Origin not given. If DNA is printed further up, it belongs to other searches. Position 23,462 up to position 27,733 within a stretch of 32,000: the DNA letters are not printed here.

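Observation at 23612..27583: The CobN-like protein appears to be exported and tail-anchored, so it would act outside the cytoplasm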

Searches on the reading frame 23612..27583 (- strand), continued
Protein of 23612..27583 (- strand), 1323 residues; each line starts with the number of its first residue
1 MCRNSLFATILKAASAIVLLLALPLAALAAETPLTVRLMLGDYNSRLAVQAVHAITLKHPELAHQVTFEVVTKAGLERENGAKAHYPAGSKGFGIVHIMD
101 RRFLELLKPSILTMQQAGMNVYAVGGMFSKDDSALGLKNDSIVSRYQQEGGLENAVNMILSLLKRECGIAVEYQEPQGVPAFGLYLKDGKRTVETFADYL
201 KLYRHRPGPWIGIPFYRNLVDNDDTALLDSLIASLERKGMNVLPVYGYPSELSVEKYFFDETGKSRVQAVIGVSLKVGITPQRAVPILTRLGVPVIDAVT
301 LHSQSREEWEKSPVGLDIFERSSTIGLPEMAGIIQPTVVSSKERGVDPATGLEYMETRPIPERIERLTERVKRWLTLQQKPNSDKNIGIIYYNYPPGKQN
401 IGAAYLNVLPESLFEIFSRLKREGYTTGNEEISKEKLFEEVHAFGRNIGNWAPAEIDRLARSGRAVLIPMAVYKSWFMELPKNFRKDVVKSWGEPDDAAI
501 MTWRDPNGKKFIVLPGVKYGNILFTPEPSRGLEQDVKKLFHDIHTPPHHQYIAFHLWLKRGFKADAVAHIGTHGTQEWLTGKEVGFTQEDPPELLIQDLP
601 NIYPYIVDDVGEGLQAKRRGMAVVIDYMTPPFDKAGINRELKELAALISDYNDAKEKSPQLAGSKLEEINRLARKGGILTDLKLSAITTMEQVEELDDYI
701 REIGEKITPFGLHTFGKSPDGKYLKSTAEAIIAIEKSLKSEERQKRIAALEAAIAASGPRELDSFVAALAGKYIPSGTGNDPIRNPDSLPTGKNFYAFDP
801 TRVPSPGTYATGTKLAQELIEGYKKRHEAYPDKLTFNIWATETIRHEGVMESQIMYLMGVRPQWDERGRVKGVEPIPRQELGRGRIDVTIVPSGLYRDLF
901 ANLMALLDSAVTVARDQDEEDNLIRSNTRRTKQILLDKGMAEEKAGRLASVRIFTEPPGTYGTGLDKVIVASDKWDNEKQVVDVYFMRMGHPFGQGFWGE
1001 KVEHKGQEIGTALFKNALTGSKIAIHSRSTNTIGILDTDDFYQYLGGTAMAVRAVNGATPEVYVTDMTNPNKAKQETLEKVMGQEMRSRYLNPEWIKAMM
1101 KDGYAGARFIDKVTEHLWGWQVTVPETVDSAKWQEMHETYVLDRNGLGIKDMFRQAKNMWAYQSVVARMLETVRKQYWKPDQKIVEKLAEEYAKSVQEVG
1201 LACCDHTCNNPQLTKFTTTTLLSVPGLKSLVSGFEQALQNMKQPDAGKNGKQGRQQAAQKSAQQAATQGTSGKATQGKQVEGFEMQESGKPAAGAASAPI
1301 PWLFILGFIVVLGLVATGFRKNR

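Call 12: find_homologous_proteins(query=window:23612-27583:-, max_evalue=1e-10)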
Query window:23612-27583:- (1323 aa): 383 proteins with E <= 1e-10 among 8000 candidates; the best 120 are listed.
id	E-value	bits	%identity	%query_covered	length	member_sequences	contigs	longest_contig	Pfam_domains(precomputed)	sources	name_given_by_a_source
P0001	0.0e+0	2792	91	100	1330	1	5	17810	PF02514.22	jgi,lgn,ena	-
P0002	0.0e+0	2789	91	100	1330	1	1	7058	PF02514.22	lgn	-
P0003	0.0e+0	2777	90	100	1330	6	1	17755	PF02514.22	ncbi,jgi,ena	ncbi:MAG: cobaltochelatase subunit CobN [Pedobacter sp.]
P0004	0.0e+0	2643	87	99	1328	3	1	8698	PF02514.22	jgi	-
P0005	0.0e+0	2438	79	100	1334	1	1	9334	PF02514.22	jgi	jgi:cobaltochelatase CobN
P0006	0.0e+0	2437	79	100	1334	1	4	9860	PF02514.22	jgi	jgi:cobaltochelatase CobN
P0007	0.0e+0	2434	79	100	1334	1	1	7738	PF02514.22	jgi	jgi:cobaltochelatase CobN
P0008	0.0e+0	2433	79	100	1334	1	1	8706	PF02514.22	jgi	jgi:cobaltochelatase CobN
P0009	0.0e+0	2424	78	100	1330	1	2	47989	PF02514.22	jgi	jgi:cobaltochelatase CobN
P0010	0.0e+0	2401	78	99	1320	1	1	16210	PF02514.22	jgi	jgi:cobaltochelatase CobN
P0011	0.0e+0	2356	76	100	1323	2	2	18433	PF02514.22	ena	-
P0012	0.0e+0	2344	77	98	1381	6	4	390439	PF02514.22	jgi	jgi:cobaltochelatase CobN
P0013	0.0e+0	2332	75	100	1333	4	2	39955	PF02514.22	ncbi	-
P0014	0.0e+0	2299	75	99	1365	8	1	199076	PF02514.22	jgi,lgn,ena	-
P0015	0.0e+0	2215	71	99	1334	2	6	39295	PF02514.22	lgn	-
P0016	0.0e+0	2204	72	98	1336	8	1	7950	PF02514.22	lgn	-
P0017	0.0e+0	2161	70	100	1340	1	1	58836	PF02514.22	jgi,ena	jgi:cobaltochelatase CobN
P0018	0.0e+0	2148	69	100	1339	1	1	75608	PF02514.22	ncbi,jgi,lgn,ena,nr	ncbi:MAG: cobaltochelatase subunit CobN [Trichlorobacter sp.]|nr:cobaltochelatase subunit CobN [Tric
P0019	0.0e+0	2133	70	99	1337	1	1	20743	PF02514.22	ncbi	-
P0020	0.0e+0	2132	68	100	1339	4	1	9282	PF02514.22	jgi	jgi:cobaltochelatase CobN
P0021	0.0e+0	2118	69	99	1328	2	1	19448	PF02514.22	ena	-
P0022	0.0e+0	2113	68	100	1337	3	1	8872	PF02514.22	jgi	jgi:cobaltochelatase CobN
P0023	0.0e+0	2080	66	100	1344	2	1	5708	PF02514.22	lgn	-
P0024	0.0e+0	2079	67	100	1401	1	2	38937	PF02514.22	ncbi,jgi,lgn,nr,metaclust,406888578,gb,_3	ncbi:MAG: hypothetical protein ACD_75C02086G0004 [uncultured bacterium]|nr:MAG: hypothetical protein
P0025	0.0e+0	2074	66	100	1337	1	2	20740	PF02514.22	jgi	jgi:cobaltochelatase CobN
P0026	0.0e+0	2071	67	98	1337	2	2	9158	PF02514.22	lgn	-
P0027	0.0e+0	2056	66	100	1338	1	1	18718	PF02514.22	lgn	-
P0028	0.0e+0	2044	67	97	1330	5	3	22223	PF02514.22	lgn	-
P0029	0.0e+0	2043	65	100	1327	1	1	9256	PF02514.22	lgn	-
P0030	0.0e+0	2029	66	97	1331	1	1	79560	PF02514.22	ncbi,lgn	-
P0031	0.0e+0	2028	66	97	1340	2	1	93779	PF02514.22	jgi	-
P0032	0.0e+0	2017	65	100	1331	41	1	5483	PF02514.22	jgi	-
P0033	0.0e+0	2008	65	99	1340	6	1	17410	PF02514.22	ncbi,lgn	-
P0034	0.0e+0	2005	64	100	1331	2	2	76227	PF02514.22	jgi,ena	-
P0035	0.0e+0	2001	65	98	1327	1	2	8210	PF02514.22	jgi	jgi:cobaltochelatase CobN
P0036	0.0e+0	1996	64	100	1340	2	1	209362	PF02514.22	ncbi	-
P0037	0.0e+0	1993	65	98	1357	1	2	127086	PF02514.22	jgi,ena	-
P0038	0.0e+0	1988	64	99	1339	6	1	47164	PF02514.22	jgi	jgi:cobaltochelatase CobN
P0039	0.0e+0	1980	63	98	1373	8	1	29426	PF02514.22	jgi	-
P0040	0.0e+0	1970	63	100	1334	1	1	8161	PF02514.22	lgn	-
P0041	0.0e+0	1953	64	98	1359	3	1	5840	PF02514.22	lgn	-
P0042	0.0e+0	1942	63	100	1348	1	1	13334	PF02514.22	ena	-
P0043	0.0e+0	1930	62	100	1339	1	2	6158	PF02514.22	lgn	-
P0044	0.0e+0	1928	63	99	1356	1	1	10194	PF02514.22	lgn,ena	-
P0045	0.0e+0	1925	68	89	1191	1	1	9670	PF02514.22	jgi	jgi:cobaltochelatase CobN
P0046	0.0e+0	1920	63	98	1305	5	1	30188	PF02514.22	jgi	jgi:cobaltochelatase CobN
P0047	0.0e+0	1920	62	100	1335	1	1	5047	PF02514.22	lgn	-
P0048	0.0e+0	1914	62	100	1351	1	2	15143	PF02514.22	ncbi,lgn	-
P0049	0.0e+0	1910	62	100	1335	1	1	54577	PF02514.22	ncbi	-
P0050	0.0e+0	1908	63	97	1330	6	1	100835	PF02514.22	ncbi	-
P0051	0.0e+0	1908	63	99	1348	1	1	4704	PF02514.22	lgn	-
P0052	0.0e+0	1906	63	99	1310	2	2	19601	PF02514.22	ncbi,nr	ncbi:MAG: cobaltochelatase subunit CobN [Nitrospirae bacterium]|nr:cobaltochelatase subunit CobN [Ni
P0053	0.0e+0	1904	62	100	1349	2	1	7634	PF02514.22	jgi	-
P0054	0.0e+0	1900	61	99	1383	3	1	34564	PF02514.22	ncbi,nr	ncbi:MAG: cobaltochelatase subunit CobN [Thermodesulfovibrionales bacterium]|nr:cobaltochelatase sub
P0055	0.0e+0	1897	61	100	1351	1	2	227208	PF02514.22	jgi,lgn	jgi:cobaltochelatase CobN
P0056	0.0e+0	1895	62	99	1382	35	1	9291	PF02514.22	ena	-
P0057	0.0e+0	1895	62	99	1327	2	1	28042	PF02514.22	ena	-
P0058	0.0e+0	1893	61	100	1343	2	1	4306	PF02514.22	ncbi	-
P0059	0.0e+0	1892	62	99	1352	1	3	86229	PF02514.22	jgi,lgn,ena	-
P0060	0.0e+0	1891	62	99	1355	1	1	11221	PF02514.22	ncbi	-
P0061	0.0e+0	1891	62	100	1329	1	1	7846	PF02514.22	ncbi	-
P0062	0.0e+0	1885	62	100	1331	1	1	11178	PF02514.22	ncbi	-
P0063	0.0e+0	1881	61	100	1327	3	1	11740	PF02514.22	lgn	-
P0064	0.0e+0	1877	62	100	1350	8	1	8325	PF02514.22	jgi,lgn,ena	-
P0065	0.0e+0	1874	61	100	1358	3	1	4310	PF02514.22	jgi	jgi:cobaltochelatase CobN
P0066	0.0e+0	1874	62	100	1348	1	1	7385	PF02514.22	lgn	-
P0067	0.0e+0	1873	62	99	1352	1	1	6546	PF02514.22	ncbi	-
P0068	0.0e+0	1873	62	99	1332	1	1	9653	PF02514.22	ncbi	-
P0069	0.0e+0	1867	61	100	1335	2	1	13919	PF02514.22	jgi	-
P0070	0.0e+0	1863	61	99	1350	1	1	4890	PF02514.22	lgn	-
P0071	0.0e+0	1862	61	98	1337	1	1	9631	PF02514.22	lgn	-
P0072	0.0e+0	1862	61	100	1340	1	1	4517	PF02514.22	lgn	-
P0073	0.0e+0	1861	61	100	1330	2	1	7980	PF02514.22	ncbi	-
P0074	0.0e+0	1856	61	99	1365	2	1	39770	PF02514.22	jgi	jgi:cobaltochelatase CobN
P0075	0.0e+0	1850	64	93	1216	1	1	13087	PF02514.22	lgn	-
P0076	0.0e+0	1850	64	93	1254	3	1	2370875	PF02514.22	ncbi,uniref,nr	ncbi:cobalamin biosynthesis protein CobN [Dissulfurispira thermophila]|uniref:Cobalamin biosynthesis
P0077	0.0e+0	1846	67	88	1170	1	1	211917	PF02514.22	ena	-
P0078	0.0e+0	1845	60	100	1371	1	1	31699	PF02514.22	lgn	-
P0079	0.0e+0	1845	60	99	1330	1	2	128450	PF02514.22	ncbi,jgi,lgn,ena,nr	ncbi:MAG: cobaltochelatase subunit CobN [Thermodesulfovibrionales bacterium]|jgi:cobaltochelatase Co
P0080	0.0e+0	1844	60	100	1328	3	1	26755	PF02514.22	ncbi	ncbi:MAG: cobaltochelatase subunit CobN [Candidatus Desantisbacteria bacterium]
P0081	0.0e+0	1843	61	98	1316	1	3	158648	PF02514.22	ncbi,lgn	-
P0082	0.0e+0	1841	60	100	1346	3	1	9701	PF02514.22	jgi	-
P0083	0.0e+0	1837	60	99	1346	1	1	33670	PF02514.22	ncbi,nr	ncbi:MAG: cobaltochelatase subunit CobN [Nitrospiraceae bacterium]|nr:cobaltochelatase subunit CobN 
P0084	0.0e+0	1835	60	100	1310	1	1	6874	PF02514.22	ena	-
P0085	0.0e+0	1833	60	99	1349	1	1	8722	PF02514.22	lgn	-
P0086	0.0e+0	1832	60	100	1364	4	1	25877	PF02514.22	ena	-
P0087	0.0e+0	1832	60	98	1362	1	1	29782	PF02514.22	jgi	-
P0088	0.0e+0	1829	60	98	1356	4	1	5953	PF02514.22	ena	-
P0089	0.0e+0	1827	60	99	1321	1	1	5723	PF02514.22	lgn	-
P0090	0.0e+0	1826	59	99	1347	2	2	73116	PF02514.22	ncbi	-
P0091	0.0e+0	1825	60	99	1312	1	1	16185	PF02514.22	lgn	-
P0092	0.0e+0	1823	59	100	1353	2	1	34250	PF02514.22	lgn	-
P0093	0.0e+0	1820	60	99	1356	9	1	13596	PF02514.22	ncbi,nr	ncbi:MAG: cobaltochelatase subunit CobN [Nitrospirae bacterium]|nr:cobaltochelatase subunit CobN [Ni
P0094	0.0e+0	1818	59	99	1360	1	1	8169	PF02514.22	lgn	-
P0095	0.0e+0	1817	60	99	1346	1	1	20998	PF02514.22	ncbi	ncbi:MAG: cobaltochelatase subunit CobN [bacterium]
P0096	0.0e+0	1814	59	99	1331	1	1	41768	PF02514.22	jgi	jgi:cobaltochelatase CobN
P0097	0.0e+0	1814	59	100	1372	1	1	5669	PF02514.22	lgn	-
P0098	0.0e+0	1809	60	99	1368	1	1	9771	PF02514.22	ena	-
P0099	0.0e+0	1809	60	99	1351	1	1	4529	PF02514.22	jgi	-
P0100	0.0e+0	1806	60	100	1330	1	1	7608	PF02514.22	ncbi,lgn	-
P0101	0.0e+0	1785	58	100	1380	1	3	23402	PF02514.22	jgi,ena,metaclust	metaclust:\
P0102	0.0e+0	1784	58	99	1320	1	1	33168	PF02514.22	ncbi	ncbi:MAG: cobaltochelatase subunit CobN [bacterium]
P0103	0.0e+0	1782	58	100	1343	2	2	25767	PF02514.22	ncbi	-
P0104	0.0e+0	1778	60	98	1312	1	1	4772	PF02514.22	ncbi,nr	ncbi:MAG: cobaltochelatase subunit CobN [bacterium]|nr:cobaltochelatase subunit CobN [bacterium]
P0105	0.0e+0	1774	58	100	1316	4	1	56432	PF02514.22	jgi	-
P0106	0.0e+0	1773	59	97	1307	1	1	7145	PF02514.22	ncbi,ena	-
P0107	0.0e+0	1764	57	100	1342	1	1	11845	PF02514.22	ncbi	-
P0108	0.0e+0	1762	57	100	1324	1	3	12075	PF02514.22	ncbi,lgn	-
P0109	0.0e+0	1759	59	99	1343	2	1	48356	PF02514.22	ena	-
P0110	0.0e+0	1759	58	100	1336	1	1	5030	PF02514.22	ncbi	ncbi:MAG: cobaltochelatase subunit CobN [bacterium]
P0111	0.0e+0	1756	58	98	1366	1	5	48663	PF02514.22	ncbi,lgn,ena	-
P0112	0.0e+0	1755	57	100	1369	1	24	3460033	PF02514.22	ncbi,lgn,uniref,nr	ncbi:MAG: cobaltochelatase subunit CobN [Candidatus Loosdrechtia sp.]|uniref:cobaltochelatase subuni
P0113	0.0e+0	1750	59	97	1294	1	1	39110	PF02514.22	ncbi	ncbi:MAG: cobaltochelatase subunit CobN [Nitrospirota bacterium]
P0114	0.0e+0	1736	57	98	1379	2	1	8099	PF02514.22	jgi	jgi:cobaltochelatase CobN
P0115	0.0e+0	1732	58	97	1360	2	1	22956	PF02514.22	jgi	jgi:cobaltochelatase CobN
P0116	0.0e+0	1727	58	98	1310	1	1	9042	PF02514.22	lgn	-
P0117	0.0e+0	1725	61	93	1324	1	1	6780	PF02514.22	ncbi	ncbi:MAG: cobaltochelatase subunit CobN [Caldimicrobium sp.]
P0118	0.0e+0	1723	57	98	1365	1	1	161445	PF02514.22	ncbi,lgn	-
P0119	0.0e+0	1721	57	100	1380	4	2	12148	PF02514.22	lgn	-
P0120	0.0e+0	1720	57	99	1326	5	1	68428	PF02514.22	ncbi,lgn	ncbi:MAG: cobaltochelatase subunit CobN [Thermodesulfovibrionales bacterium]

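Call 13: find_encoding_contigs(protein=window:23612-27583:-, flank=10000, max_places=4)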
Protein window:23612-27583:- (1323 aa): 2 contigs read that carry it; 1 place shown.
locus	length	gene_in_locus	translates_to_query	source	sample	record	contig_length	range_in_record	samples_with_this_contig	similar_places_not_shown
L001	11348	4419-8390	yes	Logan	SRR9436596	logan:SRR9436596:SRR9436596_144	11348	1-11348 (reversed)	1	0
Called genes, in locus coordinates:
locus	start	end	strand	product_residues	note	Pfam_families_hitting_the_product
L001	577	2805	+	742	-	PF07715:Plug, PF00593:TonB_dep_Rec_b-barrel, PF14905:OMP_b-brl_3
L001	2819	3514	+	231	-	PF09930:DUF2162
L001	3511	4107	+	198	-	PF01618:MotA_ExbB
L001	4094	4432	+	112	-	PF09919:DUF2149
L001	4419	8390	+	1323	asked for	PF02514:CobN-Mg_chel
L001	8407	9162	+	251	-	PF13103:TonB_2, PF03544:TonB_C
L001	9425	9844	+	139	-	PF01402:RHH_1, PF08753:NikR_C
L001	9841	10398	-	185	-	PF01814:Hemerythrin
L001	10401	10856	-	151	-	PF27217:AF_0155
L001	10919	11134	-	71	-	-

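Call 16: search_protein_families(library=ncbifam, proteins=[window:23612-27583:-], max_evalue=1)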
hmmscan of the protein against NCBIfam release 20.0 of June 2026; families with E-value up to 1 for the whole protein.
window:23612-27583:- (1323 aa): 10 families
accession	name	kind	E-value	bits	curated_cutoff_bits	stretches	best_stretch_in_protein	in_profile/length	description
NF004645.0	PRK05989.2-3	equivalog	2.8e-275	916.5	1619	2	753-1276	986-1514/1597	cobaltochelatase subunit CobN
NF004644.0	PRK05989.2-2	equivalog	2.2e-264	880.5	1248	2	741-1258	744-1236/1289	cobaltochelatase subunit CobN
TIGR02025.1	BchH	equivalog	4.2e-204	680.6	829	2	141-727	164-738/1271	magnesium chelatase subunit H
TIGR02257.1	cobalto_cobN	equivalog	8.1e-189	630.1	822.05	2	137-737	133-711/1226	cobaltochelatase subunit CobN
NF009140.0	PRK12493.1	equivalog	1.9e-182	609.1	1300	2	760-1194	887-1301/1313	magnesium chelatase subunit H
NF004646.0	PRK05989.2-4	equivalog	8.3e-171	570.1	1468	2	141-734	101-713/1277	cobaltochelatase subunit CobN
NF008973.0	PRK12321.1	equivalog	1.7e-168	562.6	1235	1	141-1191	136-1100/1105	cobaltochelatase subunit CobN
NF009942.0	PRK13405.1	equivalog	2.1e-150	502.7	1166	1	150-1190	182-1229/1245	magnesium chelatase subunit H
NF004643.0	PRK05989.2-1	equivalog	2.7e-141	472.6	1926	1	144-1193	95-1151/1184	cobaltochelatase subunit CobN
NF045780.1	TrlF_fam_ATP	equivalog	0.16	10.6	350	1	633-757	471-598/944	TrlF family AAA-like ATPase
